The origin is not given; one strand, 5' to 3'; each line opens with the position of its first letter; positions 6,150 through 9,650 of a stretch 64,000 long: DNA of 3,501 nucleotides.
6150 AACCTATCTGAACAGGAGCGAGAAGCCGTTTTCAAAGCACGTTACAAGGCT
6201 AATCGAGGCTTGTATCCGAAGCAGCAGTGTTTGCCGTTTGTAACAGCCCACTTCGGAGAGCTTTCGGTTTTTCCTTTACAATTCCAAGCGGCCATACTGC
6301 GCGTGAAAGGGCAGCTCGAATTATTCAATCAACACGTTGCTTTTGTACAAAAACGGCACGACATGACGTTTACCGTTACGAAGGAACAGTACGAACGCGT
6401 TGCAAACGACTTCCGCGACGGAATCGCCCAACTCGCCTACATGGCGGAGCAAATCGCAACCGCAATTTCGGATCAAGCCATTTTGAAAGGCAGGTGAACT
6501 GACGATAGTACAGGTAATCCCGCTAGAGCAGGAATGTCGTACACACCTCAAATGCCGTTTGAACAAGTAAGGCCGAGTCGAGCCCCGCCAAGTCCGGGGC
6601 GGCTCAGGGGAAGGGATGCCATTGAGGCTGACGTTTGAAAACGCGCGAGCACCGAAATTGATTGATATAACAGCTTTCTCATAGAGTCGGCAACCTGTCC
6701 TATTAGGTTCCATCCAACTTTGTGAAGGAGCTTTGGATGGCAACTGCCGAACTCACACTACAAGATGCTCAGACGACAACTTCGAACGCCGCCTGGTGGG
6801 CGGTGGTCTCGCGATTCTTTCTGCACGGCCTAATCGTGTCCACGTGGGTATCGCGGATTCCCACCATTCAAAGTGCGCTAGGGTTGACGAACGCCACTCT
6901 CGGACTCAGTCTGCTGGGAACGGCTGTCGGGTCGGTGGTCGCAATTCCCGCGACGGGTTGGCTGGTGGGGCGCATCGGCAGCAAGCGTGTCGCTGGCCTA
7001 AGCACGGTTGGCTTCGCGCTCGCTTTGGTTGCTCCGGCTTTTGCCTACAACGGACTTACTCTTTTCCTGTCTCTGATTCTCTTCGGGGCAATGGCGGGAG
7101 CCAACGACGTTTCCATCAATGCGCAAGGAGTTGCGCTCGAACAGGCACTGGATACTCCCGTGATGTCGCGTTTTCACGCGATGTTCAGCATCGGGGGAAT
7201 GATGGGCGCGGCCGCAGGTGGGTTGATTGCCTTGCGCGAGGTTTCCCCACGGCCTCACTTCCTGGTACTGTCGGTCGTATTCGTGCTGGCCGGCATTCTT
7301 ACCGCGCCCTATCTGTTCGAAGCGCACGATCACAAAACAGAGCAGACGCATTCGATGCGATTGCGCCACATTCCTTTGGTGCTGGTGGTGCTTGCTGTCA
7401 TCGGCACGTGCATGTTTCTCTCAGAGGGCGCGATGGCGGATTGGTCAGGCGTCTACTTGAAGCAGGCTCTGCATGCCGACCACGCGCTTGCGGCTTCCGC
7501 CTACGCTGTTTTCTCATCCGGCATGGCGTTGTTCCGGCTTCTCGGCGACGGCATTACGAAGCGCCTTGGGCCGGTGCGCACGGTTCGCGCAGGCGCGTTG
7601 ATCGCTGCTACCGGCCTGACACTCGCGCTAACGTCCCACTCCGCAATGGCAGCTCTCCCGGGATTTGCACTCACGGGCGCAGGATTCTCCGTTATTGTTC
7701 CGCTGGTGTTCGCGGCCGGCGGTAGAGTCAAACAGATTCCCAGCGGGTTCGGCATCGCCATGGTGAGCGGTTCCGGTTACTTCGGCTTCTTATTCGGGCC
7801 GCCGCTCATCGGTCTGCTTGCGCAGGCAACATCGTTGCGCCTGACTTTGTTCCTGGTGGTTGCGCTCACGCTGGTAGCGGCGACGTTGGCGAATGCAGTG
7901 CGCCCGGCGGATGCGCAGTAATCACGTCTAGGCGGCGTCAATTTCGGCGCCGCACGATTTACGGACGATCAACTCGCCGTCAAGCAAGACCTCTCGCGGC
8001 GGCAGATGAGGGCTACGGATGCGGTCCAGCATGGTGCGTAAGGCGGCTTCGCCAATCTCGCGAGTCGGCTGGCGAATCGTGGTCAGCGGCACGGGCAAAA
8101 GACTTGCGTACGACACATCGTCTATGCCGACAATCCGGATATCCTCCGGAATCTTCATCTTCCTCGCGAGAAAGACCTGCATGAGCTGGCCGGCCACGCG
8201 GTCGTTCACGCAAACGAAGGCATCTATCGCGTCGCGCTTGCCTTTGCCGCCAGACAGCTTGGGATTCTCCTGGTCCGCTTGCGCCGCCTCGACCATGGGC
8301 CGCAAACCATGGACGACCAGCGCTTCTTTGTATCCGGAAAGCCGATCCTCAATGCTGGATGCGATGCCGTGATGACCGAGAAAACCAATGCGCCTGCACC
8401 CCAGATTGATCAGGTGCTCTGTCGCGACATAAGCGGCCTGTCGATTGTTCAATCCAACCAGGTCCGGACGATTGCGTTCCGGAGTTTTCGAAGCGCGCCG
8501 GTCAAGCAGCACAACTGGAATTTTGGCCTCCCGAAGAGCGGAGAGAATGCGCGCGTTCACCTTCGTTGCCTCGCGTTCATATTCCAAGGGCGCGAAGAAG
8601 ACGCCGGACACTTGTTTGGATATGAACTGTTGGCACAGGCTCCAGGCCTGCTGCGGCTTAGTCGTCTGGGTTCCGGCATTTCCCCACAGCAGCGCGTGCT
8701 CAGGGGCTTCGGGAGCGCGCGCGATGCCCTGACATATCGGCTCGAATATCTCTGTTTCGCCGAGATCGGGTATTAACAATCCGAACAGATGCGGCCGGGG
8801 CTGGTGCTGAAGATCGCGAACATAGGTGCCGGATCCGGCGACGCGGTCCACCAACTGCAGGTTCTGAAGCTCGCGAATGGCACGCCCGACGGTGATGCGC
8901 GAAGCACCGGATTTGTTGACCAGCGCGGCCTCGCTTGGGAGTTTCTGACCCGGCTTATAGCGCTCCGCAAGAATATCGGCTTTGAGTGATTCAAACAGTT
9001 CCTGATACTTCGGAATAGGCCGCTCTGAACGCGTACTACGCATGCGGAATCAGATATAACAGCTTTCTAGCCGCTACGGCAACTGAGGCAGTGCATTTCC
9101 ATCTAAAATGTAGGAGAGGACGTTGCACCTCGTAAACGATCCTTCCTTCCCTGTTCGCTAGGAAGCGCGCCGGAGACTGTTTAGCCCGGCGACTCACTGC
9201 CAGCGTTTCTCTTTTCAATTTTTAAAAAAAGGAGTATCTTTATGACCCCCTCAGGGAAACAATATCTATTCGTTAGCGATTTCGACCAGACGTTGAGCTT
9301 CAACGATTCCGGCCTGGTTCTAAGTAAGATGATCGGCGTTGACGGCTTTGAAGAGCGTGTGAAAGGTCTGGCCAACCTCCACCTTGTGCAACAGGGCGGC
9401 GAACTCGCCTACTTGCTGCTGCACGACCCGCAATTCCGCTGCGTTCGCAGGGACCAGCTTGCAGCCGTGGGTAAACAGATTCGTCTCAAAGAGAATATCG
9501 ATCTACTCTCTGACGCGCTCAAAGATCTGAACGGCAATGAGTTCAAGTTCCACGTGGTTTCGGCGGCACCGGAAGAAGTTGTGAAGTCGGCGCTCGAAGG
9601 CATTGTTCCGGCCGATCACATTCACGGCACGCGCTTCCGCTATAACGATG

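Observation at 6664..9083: Identical 31-bp motif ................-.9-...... upstream of both the MFS transporter and its divergently placed GntR/LacI-type regulator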

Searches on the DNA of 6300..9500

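Call 34: search_rna_families(source=window, start=6300, end=9500, threshold=evalue, max_evalue=1)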
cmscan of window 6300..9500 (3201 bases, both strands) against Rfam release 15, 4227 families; matches with E-value up to 1: 0.
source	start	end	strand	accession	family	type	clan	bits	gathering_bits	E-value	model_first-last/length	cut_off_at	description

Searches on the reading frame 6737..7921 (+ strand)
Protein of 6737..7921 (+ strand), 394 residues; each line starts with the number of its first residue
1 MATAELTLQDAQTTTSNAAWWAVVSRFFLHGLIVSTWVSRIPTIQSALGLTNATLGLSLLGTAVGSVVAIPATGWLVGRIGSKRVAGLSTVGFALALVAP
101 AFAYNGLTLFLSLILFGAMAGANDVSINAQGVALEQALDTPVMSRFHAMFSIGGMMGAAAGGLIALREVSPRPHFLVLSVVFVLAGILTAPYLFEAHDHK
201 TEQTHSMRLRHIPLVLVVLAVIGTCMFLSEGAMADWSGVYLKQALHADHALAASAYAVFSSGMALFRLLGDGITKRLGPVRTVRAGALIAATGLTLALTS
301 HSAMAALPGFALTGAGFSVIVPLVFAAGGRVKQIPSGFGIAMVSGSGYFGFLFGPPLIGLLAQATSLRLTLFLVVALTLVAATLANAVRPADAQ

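Call 7: search_protein_families(library=pfam, proteins=[window:6737-7921:+])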
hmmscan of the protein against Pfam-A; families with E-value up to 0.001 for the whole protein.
window:6737-7921:+ (394 aa): 1 family
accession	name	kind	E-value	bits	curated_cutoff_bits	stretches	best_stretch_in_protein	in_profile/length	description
PF07690.21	MFS_1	-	1.1e-28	100.7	33.4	1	28-327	6-318/347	Major Facilitator Superfamily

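Call 8: search_protein_families(library=ncbifam, proteins=[window:6737-7921:+])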
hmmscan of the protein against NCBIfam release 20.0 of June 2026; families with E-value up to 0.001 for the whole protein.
window:6737-7921:+ (394 aa): 5 families
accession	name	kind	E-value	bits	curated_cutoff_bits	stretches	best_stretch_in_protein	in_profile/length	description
NF000391.1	EmrB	exception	4.5e-06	25.6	925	1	40-237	33-226/501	multidrug efflux MFS transporter permease subunit EmrB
NF002982.0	PRK03699.1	equivalog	1.7e-05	24.1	221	1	63-378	53-370/395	MFS transporter TsgA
TIGR00893.1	2A0114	subfamily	5e-05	22.4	395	1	42-190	18-159/399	D-galactonate transporter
TIGR00711.1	efflux_EmrB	subfamily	8.4e-05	21.5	230.2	1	39-236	23-215/485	DHA2 family efflux MFS transporter permease subunit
TIGR00880.1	2_A_01_02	superfamily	0.00016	21.8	131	1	56-190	1-135/141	multidrug resistance protein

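Call 42: search_solved_structures(query=window:6737-7921:+, max_evalue=0.01)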
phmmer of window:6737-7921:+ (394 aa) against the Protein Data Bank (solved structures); distinct sequences matched with E-value up to 0.01: 2.
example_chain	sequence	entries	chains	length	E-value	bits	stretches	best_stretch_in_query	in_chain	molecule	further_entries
8zal_J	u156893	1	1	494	0.00076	21.7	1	40-237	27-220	Multidrug export protein EmrB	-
8zar_J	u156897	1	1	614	0.002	20.3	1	40-237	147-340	Multidrug export protein EmrB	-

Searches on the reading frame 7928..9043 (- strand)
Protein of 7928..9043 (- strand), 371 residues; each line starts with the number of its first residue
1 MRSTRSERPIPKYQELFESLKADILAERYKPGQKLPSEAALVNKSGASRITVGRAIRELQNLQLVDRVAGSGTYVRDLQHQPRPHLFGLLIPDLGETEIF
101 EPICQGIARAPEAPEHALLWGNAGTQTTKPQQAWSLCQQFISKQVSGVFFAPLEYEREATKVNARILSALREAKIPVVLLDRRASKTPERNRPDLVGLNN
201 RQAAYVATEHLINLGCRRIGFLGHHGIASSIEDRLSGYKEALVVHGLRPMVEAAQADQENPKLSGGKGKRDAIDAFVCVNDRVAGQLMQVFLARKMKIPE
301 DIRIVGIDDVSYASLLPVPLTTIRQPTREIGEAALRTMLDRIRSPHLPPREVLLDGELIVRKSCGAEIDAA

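Call 7: search_protein_families(library=pfam, proteins=[window:7928-9043:-])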
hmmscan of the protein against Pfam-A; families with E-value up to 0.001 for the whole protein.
window:7928-9043:- (371 aa): 4 families
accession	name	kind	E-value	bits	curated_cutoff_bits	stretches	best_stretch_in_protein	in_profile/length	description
PF13377.12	Peripla_BP_3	-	1.1e-33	117.1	26.5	1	208-364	1-167/167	Periplasmic binding protein-like domain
PF00392.27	GntR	-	1.4e-16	60.4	27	1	12-75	1-64/64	Bacterial regulatory proteins, gntR family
PF00532.27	Peripla_BP_1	-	9.2e-11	42.2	22.2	1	88-343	5-262/281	Periplasmic binding proteins and sugar binding domain of LacI family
PF13407.12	Peripla_BP_4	-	4.6e-10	39.9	35.1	1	87-308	1-217/258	Periplasmic binding protein domain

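Call 8: search_protein_families(library=ncbifam, proteins=[window:7928-9043:-])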
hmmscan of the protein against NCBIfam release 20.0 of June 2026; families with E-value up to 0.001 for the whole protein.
window:7928-9043:- (371 aa): 38 families (the best 25 are shown)
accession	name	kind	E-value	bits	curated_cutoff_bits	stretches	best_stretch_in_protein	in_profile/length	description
NF047341.1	lactose_RbsR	equivalog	4.3e-35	121.6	382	1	84-364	61-328/331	ribose utilization transcriptional repressor RbsR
NF052440.1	TransRegGNTRPSEAE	equivalog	1.2e-25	90.3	400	1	42-364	12-333/333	HTH-type transcriptional regulator GntR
NF007449.0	PRK10014.1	subfamily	7e-23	81.2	310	1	84-362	64-342/342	Mal regulon transcriptional regulator MalI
NF008269.0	PRK11041.1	equivalog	2.4e-22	79.4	436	1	90-365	73-338/342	DNA-binding transcriptional regulator CytR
NF007743.0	PRK10423.1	equivalog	9.9e-22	77.5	531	1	139-363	110-329/330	ribose operon transcriptional repressor RbsR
NF007979.0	PRK10703.1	equivalog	1.1e-20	74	501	1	96-365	70-332/341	HTH-type transcriptional repressor PurR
NF008002.0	PRK10727.1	equivalog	6.4e-19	68.2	557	1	74-364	50-329/341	HTH-type transcriptional regulator GalR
NF007075.0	PRK09526.1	subfamily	6.8e-18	64.7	340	1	138-367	114-334/358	LacI family DNA-binding transcriptional regulator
TIGR01481.1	ccpA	equivalog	5.4e-17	62.2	442.35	1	88-363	64-328/330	catabolite control protein A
TIGR02018.2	his_ut_repres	equivalog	1.3e-15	57.4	220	1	13-81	1-69/226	histidine utilization transcriptional repressor HutC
NF047913.1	TransRegIdnR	equivalog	2.8e-14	53.1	500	1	79-350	58-317/331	DNA-binding transcriptional regulator IdnR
NF007292.0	PRK09764.1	equivalog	3e-12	46.2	281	1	11-77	5-71/240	GntR family transcriptional regulator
TIGR02404.1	trehalos_R_Bsub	equivalog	1.4e-11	44.5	211.95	1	12-78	1-67/233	trehalose operon repressor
NF041547.1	GntR_LSA1692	equivalog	1.7e-11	44.2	275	1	12-77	2-67/233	GntR family transcriptional regulator, LSA1692 subfamily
NF007706.0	PRK10401.1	equivalog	1.9e-11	43.8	555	1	195-335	155-300/346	HTH-type transcriptional regulator GalS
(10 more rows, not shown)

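Call 12: find_encoding_contigs(protein=window:7928-9043:-, flank=3000, max_places=10)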
Protein window:7928-9043:- (371 aa): no gene with exactly this product is on record in the collection.

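Call 21: find_related_loci(query=A2, collection=metagenome_contigs, flank=4000)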
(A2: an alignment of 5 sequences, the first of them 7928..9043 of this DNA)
Query A2 (371 aa) in metagenome_contigs; peptide patterns used: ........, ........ (x = any residue, [..] = any of these).
600 stretches matched a pattern (row limit reached: there are more); 502 encode a relative of the query (tblastn E <= 1e-3); the best 80 are kept; 80 distinct loci.
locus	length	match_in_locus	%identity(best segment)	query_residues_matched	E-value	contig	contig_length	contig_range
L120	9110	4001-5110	73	1-366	4e-180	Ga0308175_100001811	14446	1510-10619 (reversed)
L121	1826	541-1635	72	1-366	0e+0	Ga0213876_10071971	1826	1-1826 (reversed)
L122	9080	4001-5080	71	11-367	1e-173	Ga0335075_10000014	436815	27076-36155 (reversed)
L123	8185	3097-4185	70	6-366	4e-173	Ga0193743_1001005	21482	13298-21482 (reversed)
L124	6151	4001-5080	71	11-367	3e-172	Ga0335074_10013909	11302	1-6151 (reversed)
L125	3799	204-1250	71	11-366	8e-179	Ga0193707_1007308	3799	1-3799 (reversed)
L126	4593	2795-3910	67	1-368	5e-175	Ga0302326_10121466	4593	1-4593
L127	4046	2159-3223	69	11-370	8e-176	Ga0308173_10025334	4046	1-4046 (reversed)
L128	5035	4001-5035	73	10-354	2e-169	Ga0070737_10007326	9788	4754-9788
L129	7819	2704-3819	69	2-366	3e-168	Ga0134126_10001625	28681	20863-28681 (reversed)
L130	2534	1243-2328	68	11-369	1e-179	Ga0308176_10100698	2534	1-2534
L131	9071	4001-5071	66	11-366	2e-156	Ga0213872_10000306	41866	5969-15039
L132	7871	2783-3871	61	2-369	5e-148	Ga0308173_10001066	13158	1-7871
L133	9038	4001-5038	61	12-365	2e-139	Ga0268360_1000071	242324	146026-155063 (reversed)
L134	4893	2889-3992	55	2-367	3e-126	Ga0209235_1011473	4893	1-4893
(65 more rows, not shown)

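Call 30: search_solved_structures(query=window:7928-9043:-, max_evalue=0.001, show_alignments=2)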
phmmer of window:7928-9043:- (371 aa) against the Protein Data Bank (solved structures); distinct sequences matched with E-value up to 0.001: 75 (the best 60 are shown).
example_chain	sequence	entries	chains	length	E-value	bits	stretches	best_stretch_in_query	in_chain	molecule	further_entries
9nt3_D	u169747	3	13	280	5.4e-21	78.2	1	105-364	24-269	Ancestral LacI Transcription Factor | LacI Transcription Factor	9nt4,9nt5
3kke_A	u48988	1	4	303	3.4e-16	62.4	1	76-362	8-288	LacI family Transcriptional regulator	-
5ysz_A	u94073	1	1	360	1.3e-15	60.5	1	170-363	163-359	Transcriptional regulator, LacI family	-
3h5o_A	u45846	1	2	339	1.8e-15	60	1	62-364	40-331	Transcriptional regulator GntR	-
2qu7_A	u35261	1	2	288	2.2e-15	59.8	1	85-365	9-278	Putative transcriptional regulator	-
3jvd_A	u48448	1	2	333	2.5e-15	59.5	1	36-364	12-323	Transcriptional regulators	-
2o20_A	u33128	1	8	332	1.7e-14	56.8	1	76-363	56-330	Catabolite control protein A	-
9ny7_A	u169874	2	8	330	3e-14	56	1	84-359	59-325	Ribose operon repressor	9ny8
3egc_A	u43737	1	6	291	4.9e-14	55.3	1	82-343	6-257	putative ribose operon repressor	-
3tb6_A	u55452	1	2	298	1.1e-13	54.2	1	135-364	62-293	Arabinose metabolism transcriptional repressor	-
4rk1_A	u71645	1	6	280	5.4e-13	51.9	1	88-347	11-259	Ribose transcriptional regulator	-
4rk0_A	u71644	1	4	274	5.5e-13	51.9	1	86-363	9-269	LacI family sugar-binding transcriptional regulator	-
4kmr_A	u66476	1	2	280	5.7e-13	51.8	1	194-365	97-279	Transcriptional regulator, LacI family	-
1jh9_A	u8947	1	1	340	6.4e-13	51.6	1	88-364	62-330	PURINE NUCLEOTIDE SYNTHESIS REPRESSOR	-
3brq_A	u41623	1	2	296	8.1e-13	51.3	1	175-363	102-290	HTH-type transcriptional regulator ascG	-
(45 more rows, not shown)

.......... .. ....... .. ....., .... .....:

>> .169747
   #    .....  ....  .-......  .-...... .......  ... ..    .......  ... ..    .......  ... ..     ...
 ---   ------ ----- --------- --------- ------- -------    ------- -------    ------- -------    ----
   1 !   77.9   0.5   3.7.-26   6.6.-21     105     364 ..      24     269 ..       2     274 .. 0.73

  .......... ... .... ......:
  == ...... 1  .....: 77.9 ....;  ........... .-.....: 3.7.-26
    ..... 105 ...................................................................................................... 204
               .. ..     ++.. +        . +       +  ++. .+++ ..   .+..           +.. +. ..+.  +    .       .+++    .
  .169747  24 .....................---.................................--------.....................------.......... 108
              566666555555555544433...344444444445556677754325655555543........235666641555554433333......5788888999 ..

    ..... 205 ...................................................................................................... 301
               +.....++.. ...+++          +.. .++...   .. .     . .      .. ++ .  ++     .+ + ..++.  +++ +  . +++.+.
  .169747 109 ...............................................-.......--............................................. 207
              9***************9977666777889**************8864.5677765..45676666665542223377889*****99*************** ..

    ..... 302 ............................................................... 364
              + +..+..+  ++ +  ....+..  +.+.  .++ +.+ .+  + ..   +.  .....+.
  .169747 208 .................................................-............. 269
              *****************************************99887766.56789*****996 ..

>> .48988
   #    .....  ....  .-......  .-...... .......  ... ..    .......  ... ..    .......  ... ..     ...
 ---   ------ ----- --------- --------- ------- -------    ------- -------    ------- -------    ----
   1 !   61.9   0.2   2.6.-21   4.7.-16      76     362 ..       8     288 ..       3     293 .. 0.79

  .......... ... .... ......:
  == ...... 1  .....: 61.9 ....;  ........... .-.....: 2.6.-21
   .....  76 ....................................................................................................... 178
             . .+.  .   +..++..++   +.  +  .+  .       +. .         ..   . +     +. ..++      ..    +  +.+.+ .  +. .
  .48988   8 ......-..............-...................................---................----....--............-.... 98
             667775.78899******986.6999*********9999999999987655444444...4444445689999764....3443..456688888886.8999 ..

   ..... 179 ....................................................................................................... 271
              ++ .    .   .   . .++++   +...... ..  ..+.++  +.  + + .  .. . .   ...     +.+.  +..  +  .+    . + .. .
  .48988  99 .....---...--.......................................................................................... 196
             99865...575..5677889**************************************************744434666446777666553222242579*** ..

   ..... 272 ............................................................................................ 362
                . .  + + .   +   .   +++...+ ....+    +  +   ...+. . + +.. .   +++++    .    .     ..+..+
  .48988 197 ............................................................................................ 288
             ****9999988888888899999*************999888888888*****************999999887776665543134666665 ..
